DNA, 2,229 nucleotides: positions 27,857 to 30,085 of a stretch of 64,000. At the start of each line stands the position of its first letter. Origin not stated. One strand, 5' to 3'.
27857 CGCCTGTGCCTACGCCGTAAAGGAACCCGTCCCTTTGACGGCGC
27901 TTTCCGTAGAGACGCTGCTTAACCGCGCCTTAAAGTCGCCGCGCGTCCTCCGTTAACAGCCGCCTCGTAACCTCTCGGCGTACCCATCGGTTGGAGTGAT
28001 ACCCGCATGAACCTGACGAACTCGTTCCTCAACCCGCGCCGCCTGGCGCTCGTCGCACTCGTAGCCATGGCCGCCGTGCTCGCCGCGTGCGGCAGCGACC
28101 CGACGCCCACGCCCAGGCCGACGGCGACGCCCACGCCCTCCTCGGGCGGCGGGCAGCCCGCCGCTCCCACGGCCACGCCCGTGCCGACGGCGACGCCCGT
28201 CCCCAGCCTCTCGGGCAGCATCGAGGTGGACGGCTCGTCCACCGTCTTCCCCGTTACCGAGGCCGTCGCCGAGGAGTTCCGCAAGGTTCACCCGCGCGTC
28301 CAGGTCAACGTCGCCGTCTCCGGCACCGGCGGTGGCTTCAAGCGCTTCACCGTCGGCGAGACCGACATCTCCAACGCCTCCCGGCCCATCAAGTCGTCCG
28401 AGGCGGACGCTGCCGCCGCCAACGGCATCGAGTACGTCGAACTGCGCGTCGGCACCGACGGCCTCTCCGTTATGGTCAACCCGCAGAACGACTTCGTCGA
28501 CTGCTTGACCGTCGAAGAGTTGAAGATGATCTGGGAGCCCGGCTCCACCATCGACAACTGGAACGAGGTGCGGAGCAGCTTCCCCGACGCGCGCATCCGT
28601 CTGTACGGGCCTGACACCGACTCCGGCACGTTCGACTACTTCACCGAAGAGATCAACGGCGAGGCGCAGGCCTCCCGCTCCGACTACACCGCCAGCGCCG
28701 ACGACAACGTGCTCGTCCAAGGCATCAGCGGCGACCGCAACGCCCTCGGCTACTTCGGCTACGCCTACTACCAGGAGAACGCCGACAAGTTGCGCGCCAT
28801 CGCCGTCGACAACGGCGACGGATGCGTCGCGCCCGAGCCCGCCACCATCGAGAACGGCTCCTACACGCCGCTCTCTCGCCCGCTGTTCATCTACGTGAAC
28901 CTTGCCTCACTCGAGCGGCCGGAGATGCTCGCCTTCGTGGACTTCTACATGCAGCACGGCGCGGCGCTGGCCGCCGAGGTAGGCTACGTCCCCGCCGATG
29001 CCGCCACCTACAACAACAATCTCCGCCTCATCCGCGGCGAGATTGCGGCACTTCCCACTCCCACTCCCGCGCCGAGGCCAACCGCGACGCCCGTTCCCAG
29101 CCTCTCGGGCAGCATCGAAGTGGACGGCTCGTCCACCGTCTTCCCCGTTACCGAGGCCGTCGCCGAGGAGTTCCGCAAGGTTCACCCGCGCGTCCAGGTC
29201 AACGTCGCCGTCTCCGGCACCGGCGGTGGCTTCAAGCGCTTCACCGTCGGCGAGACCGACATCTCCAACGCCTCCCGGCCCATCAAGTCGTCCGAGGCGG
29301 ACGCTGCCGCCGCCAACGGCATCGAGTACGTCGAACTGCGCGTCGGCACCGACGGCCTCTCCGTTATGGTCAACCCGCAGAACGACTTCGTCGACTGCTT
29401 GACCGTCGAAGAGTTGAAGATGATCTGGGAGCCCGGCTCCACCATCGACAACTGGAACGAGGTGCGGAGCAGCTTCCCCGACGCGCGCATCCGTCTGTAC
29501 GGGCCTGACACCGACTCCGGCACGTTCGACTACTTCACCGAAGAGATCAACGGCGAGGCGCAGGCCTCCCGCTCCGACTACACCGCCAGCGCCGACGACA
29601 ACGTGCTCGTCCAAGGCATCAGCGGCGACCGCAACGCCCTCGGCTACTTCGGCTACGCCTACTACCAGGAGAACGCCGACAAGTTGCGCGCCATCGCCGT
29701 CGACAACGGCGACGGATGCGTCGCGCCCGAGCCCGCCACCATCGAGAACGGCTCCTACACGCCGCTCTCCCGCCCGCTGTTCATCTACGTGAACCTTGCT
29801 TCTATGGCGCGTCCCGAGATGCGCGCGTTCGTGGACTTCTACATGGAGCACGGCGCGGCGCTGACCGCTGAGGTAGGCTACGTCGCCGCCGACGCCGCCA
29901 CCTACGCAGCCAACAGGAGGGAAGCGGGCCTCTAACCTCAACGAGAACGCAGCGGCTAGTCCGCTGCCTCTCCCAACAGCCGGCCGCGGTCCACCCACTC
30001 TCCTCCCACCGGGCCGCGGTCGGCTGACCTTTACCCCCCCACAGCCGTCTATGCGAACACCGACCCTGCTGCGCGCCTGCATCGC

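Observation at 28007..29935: Single lipoprotein made of two almost identical PstS phosphate-binding domains (894-bp tandem duplication)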

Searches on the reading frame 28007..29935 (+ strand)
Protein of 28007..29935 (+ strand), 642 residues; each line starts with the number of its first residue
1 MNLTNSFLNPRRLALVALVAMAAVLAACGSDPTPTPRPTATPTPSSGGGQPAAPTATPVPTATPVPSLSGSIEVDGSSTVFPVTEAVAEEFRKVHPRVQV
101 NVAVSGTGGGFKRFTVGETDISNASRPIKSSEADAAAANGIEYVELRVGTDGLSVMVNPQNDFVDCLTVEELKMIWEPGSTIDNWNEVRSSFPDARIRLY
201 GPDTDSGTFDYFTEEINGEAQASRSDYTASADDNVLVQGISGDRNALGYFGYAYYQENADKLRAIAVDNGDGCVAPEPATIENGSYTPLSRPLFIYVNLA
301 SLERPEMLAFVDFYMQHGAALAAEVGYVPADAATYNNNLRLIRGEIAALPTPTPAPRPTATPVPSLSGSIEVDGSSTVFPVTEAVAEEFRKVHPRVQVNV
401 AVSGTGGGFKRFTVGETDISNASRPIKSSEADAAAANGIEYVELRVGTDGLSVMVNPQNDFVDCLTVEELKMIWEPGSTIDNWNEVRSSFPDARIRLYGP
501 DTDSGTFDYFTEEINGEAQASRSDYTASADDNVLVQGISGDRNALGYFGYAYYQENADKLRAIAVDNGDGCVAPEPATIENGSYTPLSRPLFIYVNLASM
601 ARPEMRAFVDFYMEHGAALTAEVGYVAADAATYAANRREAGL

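Call 5: search_protein_families(library=pfam, proteins=[window:28007-29935:+], max_evalue=0.01)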
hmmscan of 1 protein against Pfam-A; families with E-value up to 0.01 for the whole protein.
window:28007-29935:+ (642 aa): 5 families
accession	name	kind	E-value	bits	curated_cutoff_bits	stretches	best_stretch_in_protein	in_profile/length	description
PF12849.12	PBP_like_2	-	4.4e-73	246.8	27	2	362-613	4-264/267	PBP superfamily domain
PF12727.12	PBP_like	-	3.9e-32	111.4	27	2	386-612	1-192/193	PBP superfamily domain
PF01547.30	SBP_bac_1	-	4e-11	43.9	26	2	382-559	10-247/307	Bacterial extracellular solute-binding protein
PF04273.18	BLH_phosphatase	-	0.00012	22.7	26.1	0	93-153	10-70/110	Beta-lactamase hydrolase-like protein, phosphatase-like domain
PF03466.25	LysR_substrate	-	0.002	18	28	0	86-132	23-69/209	LysR substrate binding domain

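Call 6: search_protein_families(library=ncbifam, proteins=[window:28007-29935:+], max_evalue=0.01)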
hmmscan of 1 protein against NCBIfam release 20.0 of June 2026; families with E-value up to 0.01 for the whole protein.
window:28007-29935:+ (642 aa): 5 families
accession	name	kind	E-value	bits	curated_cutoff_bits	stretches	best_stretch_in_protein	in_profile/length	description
TIGR02136.1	ptsS_2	subfamily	1.2e-180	599.2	206.6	2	13-330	4-295/295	phosphate ABC transporter substrate-binding protein PstS family protein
TIGR00975.1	3a0107s03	equivalog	1.7e-14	53.6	205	2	74-147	3-74/315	phosphate ABC transporter substrate-binding protein PstS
NF008722.0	PRK11716.1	equivalog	0.00071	18.7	246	0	66-132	87-154/293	HTH-type transcriptional activator IlvY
TIGR00872.1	gnd_rel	equivalog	0.0019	17.5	297.2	0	138-185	174-217/299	phosphogluconate dehydrogenase (NAD(+)-dependent, decarboxylating)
NF007161.0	PRK09599.1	subfamily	0.0082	15.4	271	0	139-185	177-220/302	NADP-dependent phosphogluconate dehydrogenase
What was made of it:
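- On PstS family phosphate ABC transporter substrate-binding protein (TIGR02136 / PF12849): PF12849 scores 246.8 against 27, in two stretches (calls 5, 6).
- On E. coli-type PstS equivalog (TIGR00975): 53.6 bits against a cut-off of 205 (call 6).
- Checked: Both halves are PstS-family domains: TIGR02136 scores 599 bits against a cut-off of 206.6, and PF12849 matches twice (calls 5, 6).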

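Call 9: find_homologous_proteins(query=window:28007-29935:+, max_evalue=1e-20)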
Query window:28007-29935:+ (642 aa): 7710 proteins with E <= 1e-20 among 8000 candidates; the best 120 are listed.
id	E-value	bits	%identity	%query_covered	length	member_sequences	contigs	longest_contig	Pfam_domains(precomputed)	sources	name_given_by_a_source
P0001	0.0e+0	1693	67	89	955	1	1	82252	PF12727.13,PF12849.13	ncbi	-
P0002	0.0e+0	1583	71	88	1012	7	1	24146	PF12727.13,PF21403.5,PF01547.31,PF12849.13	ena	-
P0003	0.0e+0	1536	56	99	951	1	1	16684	PF12727.13,PF01547.31,PF12849.13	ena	-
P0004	0.0e+0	1497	58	91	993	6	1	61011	PF12727.13,PF12849.13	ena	-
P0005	0.0e+0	1312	68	90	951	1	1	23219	PF12727.13,PF12849.13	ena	-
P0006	0.0e+0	1308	63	98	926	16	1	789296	PF11409.14,PF12727.13,PF01547.31,PF12849.13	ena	-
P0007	0.0e+0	1282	63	98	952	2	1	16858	PF12727.13,PF01547.31,PF12849.13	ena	-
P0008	0.0e+0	1279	67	89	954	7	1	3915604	PF12727.13,PF01547.31,PF12849.13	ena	-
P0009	0.0e+0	1262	61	97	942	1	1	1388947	PF12727.13,PF12849.13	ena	-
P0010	0.0e+0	1255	66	90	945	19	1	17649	PF12727.13,PF12849.13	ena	-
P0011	0.0e+0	1243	60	97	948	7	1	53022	PF12727.13,PF12849.13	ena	-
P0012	0.0e+0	1240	66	89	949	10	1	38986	PF12727.13,PF12849.13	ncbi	-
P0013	0.0e+0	1164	58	98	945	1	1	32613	PF12727.13,PF01547.31,PF12849.13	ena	-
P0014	0.0e+0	1161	58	98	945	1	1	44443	PF12727.13,PF01547.31,PF12849.13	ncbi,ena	-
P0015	0.0e+0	1143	61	89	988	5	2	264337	PF12727.13,PF01547.31,PF12849.13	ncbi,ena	-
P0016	0.0e+0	1133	61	88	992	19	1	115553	PF12727.13,PF01547.31,PF12849.13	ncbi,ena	-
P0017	0.0e+0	1054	66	88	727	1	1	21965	PF12727.13,PF12849.13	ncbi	ncbi:Protein SphX, partial [Geodia barretti]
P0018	0.0e+0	1026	73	96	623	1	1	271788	PF12727.13,PF01547.31,PF12849.13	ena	-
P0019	0.0e+0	1017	72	97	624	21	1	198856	PF12727.13,PF01547.31,PF12849.13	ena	-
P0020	0.0e+0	1012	73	97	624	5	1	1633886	PF12727.13,PF01547.31,PF12849.13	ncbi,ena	-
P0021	3.4e-293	992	73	90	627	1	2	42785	PF12727.13,PF01547.31,PF12849.13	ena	-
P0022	1.9e-292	989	72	96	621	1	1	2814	PF12727.13,PF01547.31,PF12849.13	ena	-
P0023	3.6e-292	988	71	96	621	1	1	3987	PF12727.13,PF01547.31,PF12849.13,PF03466.26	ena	-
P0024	3.6e-289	979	73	90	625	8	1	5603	PF12727.13,PF01547.31,PF12849.13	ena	-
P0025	3.7e-289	978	70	96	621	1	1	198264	PF12727.13,PF01547.31,PF12849.13,PF03466.26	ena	-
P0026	1.2e-288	977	87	76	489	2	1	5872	PF12727.13,PF01547.31,PF12849.13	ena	-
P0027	3.9e-288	975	70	96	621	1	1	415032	PF12727.13,PF01547.31,PF12849.13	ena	-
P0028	6.5e-288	974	71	95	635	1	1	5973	PF12727.13,PF01547.31,PF12849.13,PF03466.26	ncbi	-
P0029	1.6e-284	963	74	90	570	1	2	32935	PF12727.13,PF01547.31,PF12849.13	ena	-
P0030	7.5e-284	961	74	90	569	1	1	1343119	PF12727.13,PF01547.31,PF12849.13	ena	-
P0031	1.0e-283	960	73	90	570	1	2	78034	PF12727.13,PF01547.31,PF12849.13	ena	-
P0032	3.0e-281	952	71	94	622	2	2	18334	PF12727.13,PF01547.31,PF12849.13,PF03466.26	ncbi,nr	ncbi:MAG: PstS family phosphate ABC transporter substrate-binding protein [Chloroflexi bacterium]|nr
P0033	3.7e-281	952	70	97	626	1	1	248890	PF12727.13,PF01547.31,PF12849.13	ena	-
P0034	9.7e-278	941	71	91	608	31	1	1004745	PF12727.13,PF01547.31,PF12849.13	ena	-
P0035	1.2e-276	937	68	97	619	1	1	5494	PF12727.13,PF12849.13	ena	-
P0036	1.5e-275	934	72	89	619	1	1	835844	PF12727.13,PF12849.13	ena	-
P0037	3.2e-275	932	72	89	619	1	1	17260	PF12727.13,PF12849.13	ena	-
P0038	1.5e-274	930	67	97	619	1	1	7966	PF12727.13,PF12849.13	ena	-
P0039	1.7e-273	927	72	90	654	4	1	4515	PF12727.13,PF01547.31,PF12849.13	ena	-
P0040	1.1e-272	924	71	90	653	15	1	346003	PF12727.13,PF01547.31,PF12849.13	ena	-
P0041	7.2e-271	918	67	95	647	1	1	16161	PF12727.13,PF01547.31,PF12849.13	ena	-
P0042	5.7e-270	915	72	88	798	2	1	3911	PF12727.13,PF01547.31,PF12849.13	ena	-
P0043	6.5e-270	915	67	97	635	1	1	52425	PF12727.13,PF01547.31,PF12849.13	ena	-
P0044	7.4e-270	915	67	97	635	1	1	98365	PF12727.13,PF01547.31,PF12849.13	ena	-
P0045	1.2e-269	914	69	88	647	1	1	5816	PF12727.13,PF01547.31,PF12849.13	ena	-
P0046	1.9e-269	913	67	97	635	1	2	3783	PF12727.13,PF01547.31,PF12849.13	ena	-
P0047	6.1e-269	912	69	88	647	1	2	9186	PF12727.13,PF01547.31,PF12849.13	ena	-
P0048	7.8e-269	911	69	88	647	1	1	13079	PF12727.13,PF01547.31,PF12849.13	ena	-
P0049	3.0e-268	909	71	90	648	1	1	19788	PF12727.13,PF01547.31,PF12849.13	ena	-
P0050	3.1e-268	909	69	88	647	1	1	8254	PF12727.13,PF01547.31,PF12849.13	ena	-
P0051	1.1e-266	904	70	87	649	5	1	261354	PF12727.13,PF12849.13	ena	-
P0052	1.3e-266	904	70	90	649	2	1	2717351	PF12727.13,PF01547.31,PF12849.13,PF03466.26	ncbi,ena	-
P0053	2.0e-266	903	70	90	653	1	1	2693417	PF12727.13,PF01547.31,PF12849.13,PF03466.26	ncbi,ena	-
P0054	3.0e-266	903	69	88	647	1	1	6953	PF12727.13,PF01547.31,PF12849.13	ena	-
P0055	3.7e-266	902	71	90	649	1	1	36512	PF12727.13,PF01547.31,PF12849.13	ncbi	-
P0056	1.8e-265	900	65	97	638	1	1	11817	PF12727.13,PF01547.31,PF12849.13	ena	-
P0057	2.3e-265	900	68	89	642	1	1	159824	PF12727.13,PF01547.31,PF12849.13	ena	-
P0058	2.5e-265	900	67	95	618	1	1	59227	PF12727.13,PF01547.31,PF12849.13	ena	-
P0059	1.4e-264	897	70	90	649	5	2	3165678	PF12727.13,PF01547.31,PF12849.13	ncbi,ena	-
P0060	2.2e-263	893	64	98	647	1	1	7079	PF12727.13,PF12849.13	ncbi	-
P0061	4.3e-263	892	64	97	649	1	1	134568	PF12727.13,PF01547.31,PF12849.13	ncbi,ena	-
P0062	5.8e-263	892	67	89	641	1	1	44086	PF12727.13,PF01547.31,PF12849.13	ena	-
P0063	7.7e-263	892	70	89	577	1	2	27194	PF12727.13,PF01547.31,PF12849.13,PF03466.26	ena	-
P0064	1.0e-262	891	64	98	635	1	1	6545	PF12727.13,PF12849.13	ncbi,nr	ncbi:PstS family phosphate ABC transporter substrate-binding protein [Dehalococcoides mccartyi]|nr:P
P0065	1.2e-262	891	64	97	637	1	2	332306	PF12727.13,PF01547.31,PF12849.13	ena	-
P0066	4.5e-262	889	64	98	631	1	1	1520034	PF12727.13,PF01547.31,PF12849.13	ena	-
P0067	7.7e-262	888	64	97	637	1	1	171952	PF12727.13,PF01547.31,PF12849.13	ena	-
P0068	1.1e-261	888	67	89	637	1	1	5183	PF12727.13,PF01547.31,PF12849.13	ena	-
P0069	6.6e-261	885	62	98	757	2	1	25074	PF12727.13,PF12849.13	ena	-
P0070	7.0e-261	885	65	97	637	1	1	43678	PF12727.13,PF01547.31,PF12849.13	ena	-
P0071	1.7e-260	884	62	94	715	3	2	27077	PF12727.13,PF01547.31,PF12849.13,PF03466.26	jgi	jgi:phosphate binding protein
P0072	5.4e-260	882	64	97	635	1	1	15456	PF12727.13,PF01547.31,PF12849.13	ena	-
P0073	1.2e-259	881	63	97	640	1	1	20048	PF12727.13,PF01547.31,PF12849.13,PF03466.26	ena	-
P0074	1.5e-259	881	67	89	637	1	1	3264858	PF12727.13,PF01547.31,PF12849.13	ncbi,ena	-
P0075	1.6e-259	881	66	96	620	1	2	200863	PF12727.13,PF01547.31,PF12849.13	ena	-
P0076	2.0e-259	880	64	97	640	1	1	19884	PF12727.13,PF01547.31,PF12849.13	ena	-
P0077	2.2e-259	880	63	97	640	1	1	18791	PF12727.13,PF01547.31,PF12849.13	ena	-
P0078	2.7e-259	880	63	97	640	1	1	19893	PF12727.13,PF01547.31,PF12849.13,PF03466.26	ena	-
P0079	3.9e-258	876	67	89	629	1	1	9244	PF12727.13,PF01547.31,PF12849.13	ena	-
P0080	4.7e-258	876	66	92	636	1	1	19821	PF12727.13,PF01547.31,PF12849.13,PF03466.26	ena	-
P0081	1.0e-257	875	62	98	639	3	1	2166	PF12727.13,PF01547.31,PF12849.13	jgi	-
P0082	1.4e-257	874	68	88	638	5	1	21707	PF12727.13,PF01547.31,PF12849.13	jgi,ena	-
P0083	2.4e-257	873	67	93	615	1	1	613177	PF12727.13,PF01547.31,PF12849.13,PF03466.26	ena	-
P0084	4.5e-257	873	67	89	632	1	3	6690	PF12727.13,PF01547.31,PF12849.13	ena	-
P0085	1.2e-256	871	68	89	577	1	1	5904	PF12727.13,PF01547.31,PF12849.13,PF03466.26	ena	-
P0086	2.6e-256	870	67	89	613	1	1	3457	PF12727.13,PF01547.31,PF12849.13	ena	-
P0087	3.9e-256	869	66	92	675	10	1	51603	PF12727.13,PF12849.13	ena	-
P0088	5.3e-256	869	68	89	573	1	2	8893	PF12727.13,PF01547.31,PF12849.13,PF03466.26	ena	-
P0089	9.4e-256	868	68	89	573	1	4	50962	PF12727.13,PF01547.31,PF12849.13,PF03466.26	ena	-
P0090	9.6e-256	868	68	89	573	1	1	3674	PF12727.13,PF01547.31,PF12849.13,PF03466.26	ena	-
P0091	1.1e-255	868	68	89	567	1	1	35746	PF12727.13,PF01547.31,PF12849.13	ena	-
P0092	1.7e-255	867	68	89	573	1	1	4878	PF12727.13,PF01547.31,PF12849.13,PF03466.26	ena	-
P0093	1.7e-255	867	68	89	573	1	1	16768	PF12727.13,PF01547.31,PF12849.13,PF03466.26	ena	-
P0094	3.0e-255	866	68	89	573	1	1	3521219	PF12727.13,PF01547.31,PF12849.13,PF03466.26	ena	-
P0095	4.8e-255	866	63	97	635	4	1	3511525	PF12727.13,PF01547.31,PF12849.13,PF03466.26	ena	-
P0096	6.3e-255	865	68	89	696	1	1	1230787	PF12727.13,PF12849.13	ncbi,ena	-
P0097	1.4e-254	864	68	89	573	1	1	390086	PF12727.13,PF01547.31,PF12849.13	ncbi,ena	-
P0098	1.4e-254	864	63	98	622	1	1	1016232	PF12727.13,PF01547.31,PF12849.13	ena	-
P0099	3.4e-254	863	64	98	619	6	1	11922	PF12727.13,PF12849.13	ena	-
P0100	9.8e-254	861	67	89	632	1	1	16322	PF12727.13,PF01547.31,PF12849.13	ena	-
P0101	1.3e-253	861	65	92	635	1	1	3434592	PF12727.13,PF01547.31,PF12849.13,PF03466.26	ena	-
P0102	2.8e-253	860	67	89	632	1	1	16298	PF12727.13,PF01547.31,PF12849.13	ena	-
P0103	3.4e-253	860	68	89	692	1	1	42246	PF12727.13,PF01547.31,PF12849.13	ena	-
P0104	4.4e-253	859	66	89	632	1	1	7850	PF12727.13,PF01547.31,PF12849.13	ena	-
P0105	5.6e-253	859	66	92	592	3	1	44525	PF12727.13,PF01547.31,PF12849.13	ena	-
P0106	6.8e-253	859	63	98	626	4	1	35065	PF12727.13,PF12849.13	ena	-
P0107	9.3e-253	858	67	89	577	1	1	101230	PF12727.13,PF01547.31,PF12849.13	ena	-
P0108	1.1e-252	858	63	97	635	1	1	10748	PF12727.13,PF01547.31,PF12849.13,PF03466.26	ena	-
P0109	2.0e-252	857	66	89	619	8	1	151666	PF12727.13,PF01547.31,PF12849.13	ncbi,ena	-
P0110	2.7e-252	857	63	98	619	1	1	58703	PF12727.13,PF12849.13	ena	-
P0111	2.9e-252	857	67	89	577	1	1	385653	PF12727.13,PF01547.31,PF12849.13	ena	-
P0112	2.9e-252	857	62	98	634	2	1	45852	PF12727.13,PF12849.13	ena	-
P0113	2.9e-252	857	60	99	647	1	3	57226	PF12727.13,PF12849.13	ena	-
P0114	1.6e-251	854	66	89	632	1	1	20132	PF12727.13,PF01547.31,PF12849.13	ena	-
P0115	4.8e-251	853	62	99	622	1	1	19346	PF12727.13,PF01547.31,PF12849.13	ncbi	-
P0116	7.5e-251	852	63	98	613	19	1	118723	PF12727.13,PF12849.13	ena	-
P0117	1.7e-250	851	67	89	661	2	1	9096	PF12727.13,PF12849.13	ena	-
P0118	3.3e-250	850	62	98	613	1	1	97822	PF12727.13,PF12849.13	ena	-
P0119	3.4e-250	850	62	97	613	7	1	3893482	PF12727.13,PF12849.13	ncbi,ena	-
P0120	2.5e-248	844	61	96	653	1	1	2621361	PF12727.13,PF12849.13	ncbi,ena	-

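Call 10: find_encoding_contigs(protein=window:28007-29935:+, flank=8000, max_places=8)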
Protein window:28007-29935:+ (642 aa): no gene with exactly this product is on record in the collection.
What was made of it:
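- The exact protein is not on record elsewhere (call 10).
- Tried and rejected: Exact-sequence look-up of the 642-aa protein: not on record (call 10).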

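Call 15: find_related_loci(query=window:28007-29935:+, collection=genome_contigs, flank=8000)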
Query window:28007-29935:+ (642 aa) in genome_contigs; peptide patterns used: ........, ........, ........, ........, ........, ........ (x = any residue, [..] = any of these).
114 stretches matched a pattern; 77 encode a relative of the query (tblastn E <= 1e-3); 77 distinct loci.
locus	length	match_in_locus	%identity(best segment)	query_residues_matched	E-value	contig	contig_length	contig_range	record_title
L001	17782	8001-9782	68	13-633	0e+0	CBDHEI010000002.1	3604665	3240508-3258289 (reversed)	MAG: Dehalococcoidia bacterium isolate 8c643066-d586-4031-88eb-ae6791ed655d genome assembly, contig: contig_2, whole gen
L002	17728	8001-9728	72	57-636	0e+0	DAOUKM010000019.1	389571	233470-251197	MAG TPA_asm: Dehalococcoidia bacterium isolate S5_329 k113_149160, whole genome shotgun sequence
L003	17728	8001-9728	72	57-636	0e+0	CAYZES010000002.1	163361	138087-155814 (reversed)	MAG TPA_asm: uncultured Dehalococcoidia bacterium isolate SRP109090_co1_262 genome assembly, contig: NODE_61_length_1633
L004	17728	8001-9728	70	57-636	0e+0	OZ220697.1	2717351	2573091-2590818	MAG: Dehalococcoidia bacterium isolate 552d0281-56ae-4b1c-9010-7409b7828556 genome assembly, chromosome: 1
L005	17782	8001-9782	64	47-637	0e+0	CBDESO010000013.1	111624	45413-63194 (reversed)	MAG: Dehalococcoidia bacterium isolate 8bfb036c-3c01-4255-9848-4c90bd31c741 genome assembly, contig: contig_13, whole ge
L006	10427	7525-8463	80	1-642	2e-174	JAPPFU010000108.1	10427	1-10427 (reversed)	MAG: Chloroflexota bacterium isolate RHO1_bin_38 NODE_8405_length_10427_cov_4.241419, whole genome shotgun sequence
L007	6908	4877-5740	81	49-637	3e-155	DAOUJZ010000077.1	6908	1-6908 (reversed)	MAG TPA_asm: Dehalococcoidia bacterium isolate S34_284 k113_1348277, whole genome shotgun sequence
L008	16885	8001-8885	76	28-633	4e-151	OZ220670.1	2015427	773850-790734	MAG: Dehalococcoidia bacterium isolate 3214a3e4-8eac-45e1-a090-ccf36b200536 genome assembly, chromosome: 1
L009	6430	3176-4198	62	9-637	3e-137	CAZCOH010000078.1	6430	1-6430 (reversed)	MAG TPA_asm: uncultured Dehalococcoidia bacterium isolate binchicken_co46_701 genome assembly, contig: NODE_24574_length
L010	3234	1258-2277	60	3-637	3e-142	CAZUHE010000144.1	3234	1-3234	MAG TPA_asm: uncultured Dehalococcoidia bacterium isolate SRP092796_co3_583 genome assembly, contig: NODE_90152_length_3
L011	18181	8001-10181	66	13-634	8e-136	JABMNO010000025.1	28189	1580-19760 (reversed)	MAG: Chloroflexota bacterium isolate bin.490 k141_2090662, whole genome shotgun sequence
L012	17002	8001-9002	62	9-637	4e-135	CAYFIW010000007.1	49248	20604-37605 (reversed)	MAG TPA_asm: uncultured Dehalococcoidia bacterium isolate ERP001736_co2_349 genome assembly, contig: NODE_122_length_492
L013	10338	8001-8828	73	67-639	3e-135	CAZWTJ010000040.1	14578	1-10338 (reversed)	MAG TPA_asm: uncultured Dehalococcoidia bacterium isolate binchicken_co46_942 genome assembly, contig: NODE_7818_length_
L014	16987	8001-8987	63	11-635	5e-134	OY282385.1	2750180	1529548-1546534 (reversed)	MAG: uncultured Dehalococcoidia bacterium genome assembly, chromosome: 1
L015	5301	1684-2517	73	67-637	1e-134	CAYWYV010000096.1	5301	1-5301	MAG TPA_asm: uncultured Dehalococcoidia bacterium isolate SRP077602_co4_497 genome assembly, contig: NODE_31739_length_5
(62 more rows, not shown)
